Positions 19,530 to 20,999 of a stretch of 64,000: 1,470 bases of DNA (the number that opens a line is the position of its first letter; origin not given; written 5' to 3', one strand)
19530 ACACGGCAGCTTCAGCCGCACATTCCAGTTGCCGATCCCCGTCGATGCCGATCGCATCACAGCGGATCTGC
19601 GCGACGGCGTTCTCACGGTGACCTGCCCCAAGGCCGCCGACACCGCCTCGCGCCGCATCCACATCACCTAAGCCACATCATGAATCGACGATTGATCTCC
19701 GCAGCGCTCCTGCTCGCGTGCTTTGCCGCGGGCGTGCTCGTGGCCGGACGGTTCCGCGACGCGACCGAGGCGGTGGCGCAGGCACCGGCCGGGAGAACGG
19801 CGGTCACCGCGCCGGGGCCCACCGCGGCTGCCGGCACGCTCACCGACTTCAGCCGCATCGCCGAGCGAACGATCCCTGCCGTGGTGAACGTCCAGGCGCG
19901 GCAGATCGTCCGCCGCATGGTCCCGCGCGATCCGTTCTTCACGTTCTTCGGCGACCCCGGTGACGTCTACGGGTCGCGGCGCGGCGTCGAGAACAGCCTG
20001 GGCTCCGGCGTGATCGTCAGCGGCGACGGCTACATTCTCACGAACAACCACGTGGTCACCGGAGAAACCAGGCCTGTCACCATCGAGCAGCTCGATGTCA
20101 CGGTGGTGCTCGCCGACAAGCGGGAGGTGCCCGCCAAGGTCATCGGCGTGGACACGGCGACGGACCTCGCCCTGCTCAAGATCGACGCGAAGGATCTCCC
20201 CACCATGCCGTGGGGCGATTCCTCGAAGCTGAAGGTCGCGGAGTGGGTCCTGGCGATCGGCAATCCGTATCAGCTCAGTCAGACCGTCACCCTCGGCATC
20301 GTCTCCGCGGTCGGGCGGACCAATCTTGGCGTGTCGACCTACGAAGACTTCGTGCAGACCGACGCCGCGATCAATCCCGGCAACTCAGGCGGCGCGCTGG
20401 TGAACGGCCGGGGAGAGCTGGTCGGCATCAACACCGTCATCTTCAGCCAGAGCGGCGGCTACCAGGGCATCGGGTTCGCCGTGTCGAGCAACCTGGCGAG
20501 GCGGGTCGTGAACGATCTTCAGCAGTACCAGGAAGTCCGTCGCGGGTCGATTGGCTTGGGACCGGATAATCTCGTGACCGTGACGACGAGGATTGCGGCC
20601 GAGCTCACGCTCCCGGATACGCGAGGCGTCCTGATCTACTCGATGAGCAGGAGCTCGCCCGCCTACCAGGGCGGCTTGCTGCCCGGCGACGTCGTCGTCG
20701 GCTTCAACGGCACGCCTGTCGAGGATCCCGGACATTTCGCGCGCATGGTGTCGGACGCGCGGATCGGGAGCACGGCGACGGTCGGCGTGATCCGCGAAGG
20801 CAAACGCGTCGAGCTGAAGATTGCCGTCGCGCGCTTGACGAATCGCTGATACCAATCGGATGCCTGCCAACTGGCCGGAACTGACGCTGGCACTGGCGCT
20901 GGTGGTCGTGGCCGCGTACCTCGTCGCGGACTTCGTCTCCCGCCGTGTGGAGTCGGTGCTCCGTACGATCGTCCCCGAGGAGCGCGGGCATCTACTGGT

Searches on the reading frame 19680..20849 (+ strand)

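Call 76: search_protein_families(library=pfam, proteins=[window:19680-20849:+], max_evalue=0.00001)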
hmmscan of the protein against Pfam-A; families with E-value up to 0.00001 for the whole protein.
window:19680-20849:+ (389 aa): 4 families
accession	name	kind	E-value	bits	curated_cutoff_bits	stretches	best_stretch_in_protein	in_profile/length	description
PF13365.12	Trypsin_2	-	3.7e-37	128.7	27.6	1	108-250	1-144/144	Trypsin-like peptidase domain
PF00089.32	Trypsin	-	8.1e-21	75.3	20.6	1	107-270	26-213/220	Trypsin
PF13180.12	PDZ_2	-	3.2e-13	50.2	27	1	313-383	10-80/80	PDZ domain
PF17820.7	PDZ_6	-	2e-08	34.3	27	1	319-367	2-49/54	PDZ domain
